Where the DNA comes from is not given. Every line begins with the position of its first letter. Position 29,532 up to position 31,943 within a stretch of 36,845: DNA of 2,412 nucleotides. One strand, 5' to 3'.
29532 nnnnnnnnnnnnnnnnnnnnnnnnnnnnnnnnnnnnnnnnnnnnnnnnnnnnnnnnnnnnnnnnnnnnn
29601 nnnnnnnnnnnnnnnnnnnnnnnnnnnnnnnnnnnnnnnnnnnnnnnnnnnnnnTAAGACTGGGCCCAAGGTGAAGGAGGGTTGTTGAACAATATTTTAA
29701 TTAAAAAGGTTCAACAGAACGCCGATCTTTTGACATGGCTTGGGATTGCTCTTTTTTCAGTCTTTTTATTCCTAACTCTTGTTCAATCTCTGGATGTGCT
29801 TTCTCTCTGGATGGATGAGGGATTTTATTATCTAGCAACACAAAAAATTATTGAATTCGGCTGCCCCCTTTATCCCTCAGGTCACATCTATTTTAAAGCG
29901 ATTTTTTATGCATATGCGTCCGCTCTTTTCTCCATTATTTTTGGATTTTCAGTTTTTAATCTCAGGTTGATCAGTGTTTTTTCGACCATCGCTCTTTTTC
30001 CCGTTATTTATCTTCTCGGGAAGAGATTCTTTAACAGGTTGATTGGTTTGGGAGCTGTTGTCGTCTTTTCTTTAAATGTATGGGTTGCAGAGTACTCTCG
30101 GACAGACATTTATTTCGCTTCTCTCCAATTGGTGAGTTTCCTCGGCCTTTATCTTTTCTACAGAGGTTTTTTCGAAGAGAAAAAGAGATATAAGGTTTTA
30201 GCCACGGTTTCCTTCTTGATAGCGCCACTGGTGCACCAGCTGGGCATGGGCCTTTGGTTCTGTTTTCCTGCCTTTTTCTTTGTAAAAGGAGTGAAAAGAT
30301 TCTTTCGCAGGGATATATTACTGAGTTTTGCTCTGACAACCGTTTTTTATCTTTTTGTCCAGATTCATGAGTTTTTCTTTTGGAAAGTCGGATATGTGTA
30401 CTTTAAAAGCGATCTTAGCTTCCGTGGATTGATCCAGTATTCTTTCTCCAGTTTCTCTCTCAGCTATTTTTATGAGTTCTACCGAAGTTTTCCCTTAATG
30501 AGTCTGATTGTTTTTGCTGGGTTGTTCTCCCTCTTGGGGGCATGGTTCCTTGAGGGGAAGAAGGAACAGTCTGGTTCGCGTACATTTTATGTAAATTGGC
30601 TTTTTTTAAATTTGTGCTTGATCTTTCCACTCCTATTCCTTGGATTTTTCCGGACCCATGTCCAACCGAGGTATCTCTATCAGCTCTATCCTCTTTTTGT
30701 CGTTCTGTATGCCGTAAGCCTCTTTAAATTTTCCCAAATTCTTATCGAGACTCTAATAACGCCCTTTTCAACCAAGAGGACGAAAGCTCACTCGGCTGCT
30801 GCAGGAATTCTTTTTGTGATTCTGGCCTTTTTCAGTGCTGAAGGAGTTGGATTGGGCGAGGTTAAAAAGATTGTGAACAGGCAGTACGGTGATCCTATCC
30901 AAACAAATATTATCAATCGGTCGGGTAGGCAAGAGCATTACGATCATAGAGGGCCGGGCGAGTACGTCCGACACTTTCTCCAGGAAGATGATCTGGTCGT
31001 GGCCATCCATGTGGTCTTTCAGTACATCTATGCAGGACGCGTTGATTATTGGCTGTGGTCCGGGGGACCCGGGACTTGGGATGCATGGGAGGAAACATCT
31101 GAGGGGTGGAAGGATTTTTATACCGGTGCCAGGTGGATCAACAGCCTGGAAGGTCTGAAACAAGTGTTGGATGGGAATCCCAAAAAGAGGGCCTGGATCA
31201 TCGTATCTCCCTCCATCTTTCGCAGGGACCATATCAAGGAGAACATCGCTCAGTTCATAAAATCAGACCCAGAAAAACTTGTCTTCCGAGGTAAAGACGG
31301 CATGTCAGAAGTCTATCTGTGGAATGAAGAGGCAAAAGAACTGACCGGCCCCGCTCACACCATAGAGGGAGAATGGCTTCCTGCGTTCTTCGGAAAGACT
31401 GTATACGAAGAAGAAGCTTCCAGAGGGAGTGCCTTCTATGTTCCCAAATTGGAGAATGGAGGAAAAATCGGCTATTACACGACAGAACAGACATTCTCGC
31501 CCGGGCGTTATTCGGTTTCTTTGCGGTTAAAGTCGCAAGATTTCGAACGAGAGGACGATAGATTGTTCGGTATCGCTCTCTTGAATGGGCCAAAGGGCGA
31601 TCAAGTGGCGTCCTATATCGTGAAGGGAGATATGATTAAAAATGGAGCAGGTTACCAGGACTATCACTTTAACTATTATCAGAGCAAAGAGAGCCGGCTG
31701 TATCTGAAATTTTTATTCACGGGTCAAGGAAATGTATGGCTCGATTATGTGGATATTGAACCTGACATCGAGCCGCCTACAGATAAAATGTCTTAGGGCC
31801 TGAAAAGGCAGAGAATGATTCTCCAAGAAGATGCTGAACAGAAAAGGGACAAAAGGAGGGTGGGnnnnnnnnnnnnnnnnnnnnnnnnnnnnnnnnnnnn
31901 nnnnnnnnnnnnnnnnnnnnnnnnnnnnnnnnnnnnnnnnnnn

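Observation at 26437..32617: B12-radical SAM + YdjC deacetylase + polyprenyl-phosphate GT2 + GT-C (+ acyltransferase) operon: Arn/Lgm-style lipid-carrier aminosugar delivery with an added radical tailoring step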

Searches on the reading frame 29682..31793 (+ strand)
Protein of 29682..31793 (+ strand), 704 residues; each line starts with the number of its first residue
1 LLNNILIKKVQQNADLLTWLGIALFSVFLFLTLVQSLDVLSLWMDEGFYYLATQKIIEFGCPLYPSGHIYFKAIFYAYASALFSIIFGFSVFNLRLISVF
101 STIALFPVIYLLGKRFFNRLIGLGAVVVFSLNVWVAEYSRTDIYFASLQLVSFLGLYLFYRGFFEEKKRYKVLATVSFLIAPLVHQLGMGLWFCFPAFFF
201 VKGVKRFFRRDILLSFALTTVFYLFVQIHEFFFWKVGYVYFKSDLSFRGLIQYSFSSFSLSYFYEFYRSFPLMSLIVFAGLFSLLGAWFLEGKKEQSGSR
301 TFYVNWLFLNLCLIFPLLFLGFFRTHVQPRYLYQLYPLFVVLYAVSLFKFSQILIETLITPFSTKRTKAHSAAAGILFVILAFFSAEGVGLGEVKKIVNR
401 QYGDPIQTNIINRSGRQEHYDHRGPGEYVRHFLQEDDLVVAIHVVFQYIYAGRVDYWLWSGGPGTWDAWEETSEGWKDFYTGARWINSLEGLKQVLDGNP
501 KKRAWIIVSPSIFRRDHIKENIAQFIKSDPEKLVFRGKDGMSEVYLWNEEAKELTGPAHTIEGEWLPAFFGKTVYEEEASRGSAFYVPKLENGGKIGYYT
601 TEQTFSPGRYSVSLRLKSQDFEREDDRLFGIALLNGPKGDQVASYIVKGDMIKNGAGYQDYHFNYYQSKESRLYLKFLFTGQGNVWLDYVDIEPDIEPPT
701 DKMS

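Call 4: search_protein_families(library=pfam, proteins=[window:29682-31793:+], max_evalue=0.01)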
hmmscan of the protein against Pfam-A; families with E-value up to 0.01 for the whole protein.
window:29682-31793:+ (704 aa): 1 family
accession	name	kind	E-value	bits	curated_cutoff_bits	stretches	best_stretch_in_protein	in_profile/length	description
PF13231.12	PMT_2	-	0.00015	22.4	26.1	1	73-226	3-155/160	Dolichyl-phosphate-mannose-protein mannosyltransferase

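Call 5: search_protein_families(library=ncbifam, proteins=[window:29682-31793:+], max_evalue=0.01)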
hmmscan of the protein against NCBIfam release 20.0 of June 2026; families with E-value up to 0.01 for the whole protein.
window:29682-31793:+ (704 aa): 0 families

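Call 31: search_solved_structures(query=window:29682-31793:+, max_evalue=1)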
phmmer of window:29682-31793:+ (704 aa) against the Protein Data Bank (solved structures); distinct sequences matched with E-value up to 1: 0.

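Call 34: find_homologous_proteins(query=window:29682-31793:+, max_evalue=0.00001)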
Query window:29682-31793:+ (704 aa): 185 proteins with E <= 0.00001 among 8000 candidates; the best 120 are listed.
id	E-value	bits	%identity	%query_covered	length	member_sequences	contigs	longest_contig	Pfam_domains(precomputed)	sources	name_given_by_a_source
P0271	0.0e+0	1600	100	100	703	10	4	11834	-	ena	-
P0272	0.0e+0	1337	83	100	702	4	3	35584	PF13231.13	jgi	jgi:hypothetical protein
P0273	0.0e+0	1302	85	94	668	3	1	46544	PF13231.13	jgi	jgi:hypothetical protein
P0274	0.0e+0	1289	78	99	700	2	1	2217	PF13231.13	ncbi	ncbi:MAG: glycosyltransferase family 39 protein [Candidatus Aminicenantaceae bacterium]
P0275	0.0e+0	1256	75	100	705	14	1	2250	PF13231.13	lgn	-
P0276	0.0e+0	1250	78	97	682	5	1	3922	PF13231.13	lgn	-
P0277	0.0e+0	1246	76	99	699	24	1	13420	PF13231.13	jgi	jgi:hypothetical protein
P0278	0.0e+0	1219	76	97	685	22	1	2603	PF13231.13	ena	-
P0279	0.0e+0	1193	72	100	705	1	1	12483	PF13231.13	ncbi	-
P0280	0.0e+0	1187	73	97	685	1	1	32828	PF13231.13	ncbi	-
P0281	0.0e+0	1182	72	99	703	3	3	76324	-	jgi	jgi:4-amino-4-deoxy-L-arabinose transferase-like glycosyltransferase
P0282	0.0e+0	1166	71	99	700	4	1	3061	PF13231.13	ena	-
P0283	0.0e+0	1163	71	100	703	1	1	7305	PF13231.13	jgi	jgi:hypothetical protein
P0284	0.0e+0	1149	70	97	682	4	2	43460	PF13231.13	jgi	jgi:hypothetical protein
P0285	0.0e+0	1145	68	99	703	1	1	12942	PF13231.13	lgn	-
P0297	1.3e-282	957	63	92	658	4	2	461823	PF13231.13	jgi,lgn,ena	-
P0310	1.4e-241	822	52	98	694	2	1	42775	PF13231.13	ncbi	ncbi:MAG: ArnT family glycosyltransferase [Candidatus Aminicenantia bacterium]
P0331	6.2e-220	750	50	97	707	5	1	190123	PF02366.25,PF13231.13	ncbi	-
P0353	1.1e-211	723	53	86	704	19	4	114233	PF13231.13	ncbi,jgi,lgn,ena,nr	ncbi:MAG: hypothetical protein B5M54_02560 [Candidatus Aminicenantes bacterium 4484_214]|nr:MAG: hyp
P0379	1.1e-195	670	46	98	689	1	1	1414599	-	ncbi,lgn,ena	-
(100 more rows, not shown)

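Call 37: search_solved_structures(query=A3, max_evalue=1)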
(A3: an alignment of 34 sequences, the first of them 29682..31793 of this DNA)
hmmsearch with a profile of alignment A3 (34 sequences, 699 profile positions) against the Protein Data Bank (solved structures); distinct sequences matched with E-value up to 1: 0.

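Call 50: predict_structure(alignment_id=A3)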
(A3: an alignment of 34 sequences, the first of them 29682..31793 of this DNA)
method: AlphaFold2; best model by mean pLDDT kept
length: 704 residues; sequences in the alignment: 34
mean_pLDDT: 86.7   pTM: 0.85
mean pLDDT of the five models: 86.7, 86.1, 85.4, 83.4, 82.1
residues with pLDDT >= 90: 402; 70-90: 236; 50-70: 50; < 50: 16
segments of 3 or more residues with pLDDT < 50: 1-3, 698-704
pLDDT, mean of each block of 10 residues (from residue 1): 58 87 96 90 86 93 83 86 93 92 96 93 96 91 86 96 95 96 85 96 93 96 85 58 68 76 85 93 83 57 91 91 69 90 95 86 71 92 94 91 81 75 94 96 92 92 59 75 90 94 94 84 93 92 93 89 85 91 92 83 90 94 91 89 93 83 93 93 94 72 39
secondary structure, 60 per line:
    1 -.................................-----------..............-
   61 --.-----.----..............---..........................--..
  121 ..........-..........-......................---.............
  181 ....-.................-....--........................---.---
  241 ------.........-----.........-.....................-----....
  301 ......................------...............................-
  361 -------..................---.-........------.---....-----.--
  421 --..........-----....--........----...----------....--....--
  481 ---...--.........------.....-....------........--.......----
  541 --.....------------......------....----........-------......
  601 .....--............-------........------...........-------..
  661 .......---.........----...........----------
elements in order (helices of 4 or more, strands of 3 or more residues): H2-34 H46-59 H74-87 H91-116 H119-130 H133-141 H143-164 H168-184 H186-202 H204-207 H210-233 H247-255 H261-269 H271-291 H297-322 H329-359 H368-385 H391-398 H409-412 H423-432 E438-441 H444-451 E456-458 E469-472 E475-478 E484-486 H489-497 E504-508 H510-513 H520-527 E533-536 E543-547 E560-562 E572-575 E583-587 E595-605 E608-619 E627-634 E641-648 E659-667 E671-679 E684-694

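Call 54: fold_search(model_id=the predicted structure, library=pdb)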
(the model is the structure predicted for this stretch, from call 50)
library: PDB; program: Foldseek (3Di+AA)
matches with E <= 10: 1493; with E <= 0.001: 73
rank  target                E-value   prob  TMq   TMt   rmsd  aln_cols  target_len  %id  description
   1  5f15                  2.1e-09  1.00  0.47  0.59  10.8       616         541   14  Crystal Structure of ArnT from Cupriavidus metallidurans bound to Undecaprenyl phosphate (released 2016-02-17)
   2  5ezm                  2.5e-09  1.00  0.46  0.58  11.3       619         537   15  Crystal Structure of ArnT from Cupriavidus metallidurans in the apo state (released 2016-02-17)
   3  7bvf_A                1.1e-08  1.00  0.38  0.27  18.2       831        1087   11  Cryo-EM structure of Mycobacterium tuberculosis arabinosyltransferase EmbA-EmbB-AcpM2 in complex with ethambutol (released 2020-04-29)
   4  3wak                  7.2e-08  1.00  0.43  0.36   9.8       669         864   11  Crystal structure of the Archaeoglobus fulgidus oligosaccharyltransferase (O29867_ARCFU) in the apo form (released 2013-10-30)
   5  3waj                  1.7e-07  1.00  0.40  0.36  15.8       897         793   10  Crystal structure of the Archaeoglobus fulgidus oligosaccharyltransferase (O29867_ARCFU) complex with Zn and sulfate (released 2013-10-30)
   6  6x0o                  5.0e-07  1.00  0.34  0.24  18.9       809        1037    9  Single-Particle Cryo-EM Structure of Arabinosyltransferase EmbB from Mycobacterium smegmatis (released 2020-06-10)
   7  7bvh_A                5.7e-07  1.00  0.34  0.25  18.6       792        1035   10  Crystal structure of arabinosyltransferase EmbC2-AcpM2 complex from Mycobacterium smegmatis complexed with di-arabinos (released 2020-04-29)
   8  6ezn_F                6.2e-07  1.00  0.41  0.43  11.9       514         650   13  Cryo-EM structure of the yeast oligosaccharyltransferase (OST) complex (released 2018-01-17)
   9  7bvc_A                7.1e-07  1.00  0.39  0.28  18.2       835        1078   12  Cryo-EM structure of Mycobacterium smegmatis arabinosyltransferase EmbA-EmbB-AcpM2 in complex with ethambutol (released 2020-04-29)
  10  7bvc_B                9.6e-07  1.00  0.34  0.24  20.5       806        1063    9  Cryo-EM structure of Mycobacterium smegmatis arabinosyltransferase EmbA-EmbB-AcpM2 in complex with ethambutol (released 2020-04-29)
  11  5gmy_A                1.0e-06  1.00  0.41  0.35  15.7       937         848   10  Crystal structure of the Archaeoglobus fulgidus oligosaccharyltransferase (O29867_ARCFU) tethered with an acceptor pep (released 2017-02-01)
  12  7bvf_B                1.0e-06  1.00  0.34  0.24  20.3       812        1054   11  Cryo-EM structure of Mycobacterium tuberculosis arabinosyltransferase EmbA-EmbB-AcpM2 in complex with ethambutol (released 2020-04-29)
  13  8age_A                1.2e-06  1.00  0.46  0.50   8.3       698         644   12  Structure of yeast oligosaccharylransferase complex with acceptor peptide bound (released 2022-12-07)
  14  9s6s_A                1.8e-06  1.00  0.37  0.45   7.3       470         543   14  Ternary cryo-EM structure of human ALG9 with Dol25-PP-GlcNAc2Man6, Dol25-P-Man and Fab (released 2026-03-18)
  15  9n9j_I                2.7e-06  1.00  0.44  0.44  11.3       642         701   13  Structure of a GRP94 folding intermediate engaged with a CCDC134- and FKBP11-bound secretory translocon (released 2025-11-19)
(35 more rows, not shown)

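Call 81: find_encoding_contigs(protein=P0379, flank=8000, max_places=1)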
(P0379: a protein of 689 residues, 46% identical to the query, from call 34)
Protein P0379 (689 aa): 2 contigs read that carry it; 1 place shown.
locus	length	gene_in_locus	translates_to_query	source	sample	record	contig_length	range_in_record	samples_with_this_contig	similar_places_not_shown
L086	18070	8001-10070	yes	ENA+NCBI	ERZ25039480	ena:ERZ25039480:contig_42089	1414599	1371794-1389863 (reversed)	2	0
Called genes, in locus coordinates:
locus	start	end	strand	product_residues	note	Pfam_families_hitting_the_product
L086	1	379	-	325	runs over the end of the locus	PF04055:Radical_SAM, PF13186:SPASM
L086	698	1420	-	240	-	PF00398:RrnaAD, PF08241:Methyltransf_11 (faint), PF13649:Methyltransf_25 (weak)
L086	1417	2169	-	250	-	PF13641:Glyco_tranf_2_3, PF00535:Glycos_transf_2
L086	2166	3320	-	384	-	PF01075:Glyco_transf_9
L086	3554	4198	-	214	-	PF05175:MTS, PF13489:Methyltransf_23, PF00891:Methyltransf_2, PF13847:Methyltransf_31, PF08241:Methyltransf_11, PF08242:Methyltransf_12, PF13649:Methyltransf_25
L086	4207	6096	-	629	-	PF13522:GATase_6, PF13537:GATase_7, PF00733:Asn_synthase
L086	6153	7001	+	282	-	PF04794:YdjC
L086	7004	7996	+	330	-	PF00535:Glycos_transf_2, PF10111:Glyco_tranf_2_2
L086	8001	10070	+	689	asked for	-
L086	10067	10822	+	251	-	PF00132:Hexapep, PF14602:Hexapep_2 (weak)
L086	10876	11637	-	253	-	PF13489:Methyltransf_23, PF01728:FtsJ (weak), PF08003:Methyltransf_9, PF01209:Ubie_methyltran, PF13847:Methyltransf_31, PF08241:Methyltransf_11, PF08242:Methyltransf_12, PF13649:Methyltransf_25, +1 more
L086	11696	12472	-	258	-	-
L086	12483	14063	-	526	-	PF00450:Peptidase_S10 (weak)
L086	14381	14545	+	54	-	-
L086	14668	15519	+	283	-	PF02568:ThiI (weak), PF24167:DUF7411 (weak)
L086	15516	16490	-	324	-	PF01073:3Beta_HSD, PF01370:Epimerase, PF04321:RmlD_sub_bind, PF05368:NmrA (faint), PF13460:NAD_binding_10, PF16363:GDP_Man_Dehyd, PF07993:NAD_binding_4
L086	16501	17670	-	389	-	PF13439:Glyco_transf_4, PF13579:Glyco_trans_4_4, PF00534:Glycos_transf_1, PF13692:Glyco_trans_1_4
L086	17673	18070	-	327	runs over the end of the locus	PF00535:Glycos_transf_2, PF10111:Glyco_tranf_2_2 (faint), PF13641:Glyco_tranf_2_3 (weak)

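Call 82: find_encoding_contigs(protein=P0331, flank=8000, max_places=1)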
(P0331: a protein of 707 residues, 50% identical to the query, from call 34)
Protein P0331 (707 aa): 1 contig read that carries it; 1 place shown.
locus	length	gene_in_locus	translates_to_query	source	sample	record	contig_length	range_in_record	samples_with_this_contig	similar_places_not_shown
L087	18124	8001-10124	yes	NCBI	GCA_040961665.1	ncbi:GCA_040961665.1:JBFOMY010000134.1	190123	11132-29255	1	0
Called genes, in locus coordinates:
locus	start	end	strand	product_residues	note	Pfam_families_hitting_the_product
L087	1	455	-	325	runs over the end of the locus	PF04055:Radical_SAM, PF13186:SPASM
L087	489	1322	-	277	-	PF00398:RrnaAD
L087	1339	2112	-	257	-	PF00535:Glycos_transf_2, PF13641:Glyco_tranf_2_3 (weak)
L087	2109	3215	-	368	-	PF01075:Glyco_transf_9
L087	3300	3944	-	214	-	PF13489:Methyltransf_23, PF00891:Methyltransf_2, PF05175:MTS (faint), PF08241:Methyltransf_11, PF08242:Methyltransf_12 (faint), PF13649:Methyltransf_25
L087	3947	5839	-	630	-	PF13522:GATase_6, PF13537:GATase_7, PF00733:Asn_synthase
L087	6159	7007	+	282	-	PF04794:YdjC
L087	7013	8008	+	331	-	PF00535:Glycos_transf_2, PF10111:Glyco_tranf_2_2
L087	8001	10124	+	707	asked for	PF02366:PMT, PF13231:PMT_2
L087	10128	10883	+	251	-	PF00132:Hexapep, PF14602:Hexapep_2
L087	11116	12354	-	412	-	PF00375:SDF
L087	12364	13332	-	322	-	PF01073:3Beta_HSD, PF01370:Epimerase, PF04321:RmlD_sub_bind, PF05368:NmrA (weak), PF13460:NAD_binding_10, PF16363:GDP_Man_Dehyd, PF07993:NAD_binding_4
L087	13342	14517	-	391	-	PF13439:Glyco_transf_4, PF13579:Glyco_trans_4_4, PF00534:Glycos_transf_1, PF13692:Glyco_trans_1_4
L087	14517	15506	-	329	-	PF00535:Glycos_transf_2, PF10111:Glyco_tranf_2_2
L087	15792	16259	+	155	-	PF00072:Response_reg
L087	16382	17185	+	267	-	PF17848:Zn_ribbon_ACC, PF01039:Carboxyl_trans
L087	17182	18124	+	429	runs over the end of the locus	PF08245:Mur_ligase_M, PF02875:Mur_ligase_C, PF27239:FOL3_C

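Call 83: find_encoding_contigs(protein=P0297, flank=8000, max_places=1)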
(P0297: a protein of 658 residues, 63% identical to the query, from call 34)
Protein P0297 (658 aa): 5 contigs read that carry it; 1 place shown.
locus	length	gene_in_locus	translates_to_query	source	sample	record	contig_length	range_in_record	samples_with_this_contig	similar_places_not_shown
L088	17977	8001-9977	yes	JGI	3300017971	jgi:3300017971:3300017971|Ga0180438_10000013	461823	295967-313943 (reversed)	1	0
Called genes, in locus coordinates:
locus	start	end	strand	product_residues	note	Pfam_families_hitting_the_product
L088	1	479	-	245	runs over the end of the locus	PF00535:Glycos_transf_2, PF13641:Glyco_tranf_2_3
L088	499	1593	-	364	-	PF01075:Glyco_transf_9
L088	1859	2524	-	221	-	PF00891:Methyltransf_2, PF13489:Methyltransf_23, PF13847:Methyltransf_31, PF08241:Methyltransf_11, PF13649:Methyltransf_25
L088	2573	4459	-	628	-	PF13522:GATase_6, PF13537:GATase_7, PF00733:Asn_synthase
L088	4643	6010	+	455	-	PF02310:B12-binding (weak), PF04055:Radical_SAM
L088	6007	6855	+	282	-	PF04794:YdjC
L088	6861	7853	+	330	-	PF00535:Glycos_transf_2, PF10111:Glyco_tranf_2_2, PF13641:Glyco_tranf_2_3 (weak)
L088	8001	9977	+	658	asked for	PF13231:PMT_2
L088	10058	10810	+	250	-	PF14602:Hexapep_2 (faint), PF00132:Hexapep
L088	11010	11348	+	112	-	-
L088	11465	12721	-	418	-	PF00375:SDF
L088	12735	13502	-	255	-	PF08003:Methyltransf_9, PF13489:Methyltransf_23, PF01209:Ubie_methyltran, PF06325:PrmA, PF13847:Methyltransf_31, PF08241:Methyltransf_11, PF08242:Methyltransf_12, PF13649:Methyltransf_25, +2 more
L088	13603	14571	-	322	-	PF01073:3Beta_HSD, PF01370:Epimerase, PF02719:Polysacc_synt_2, PF04321:RmlD_sub_bind, PF05368:NmrA (weak), PF13460:NAD_binding_10, PF16363:GDP_Man_Dehyd, PF07993:NAD_binding_4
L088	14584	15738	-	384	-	PF13439:Glyco_transf_4, PF13579:Glyco_trans_4_4, PF00534:Glycos_transf_1, PF13692:Glyco_trans_1_4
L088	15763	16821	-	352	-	PF00535:Glycos_transf_2, PF10111:Glyco_tranf_2_2 (weak)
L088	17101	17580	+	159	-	PF00072:Response_reg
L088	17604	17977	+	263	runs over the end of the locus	PF17848:Zn_ribbon_ACC (weak), PF01039:Carboxyl_trans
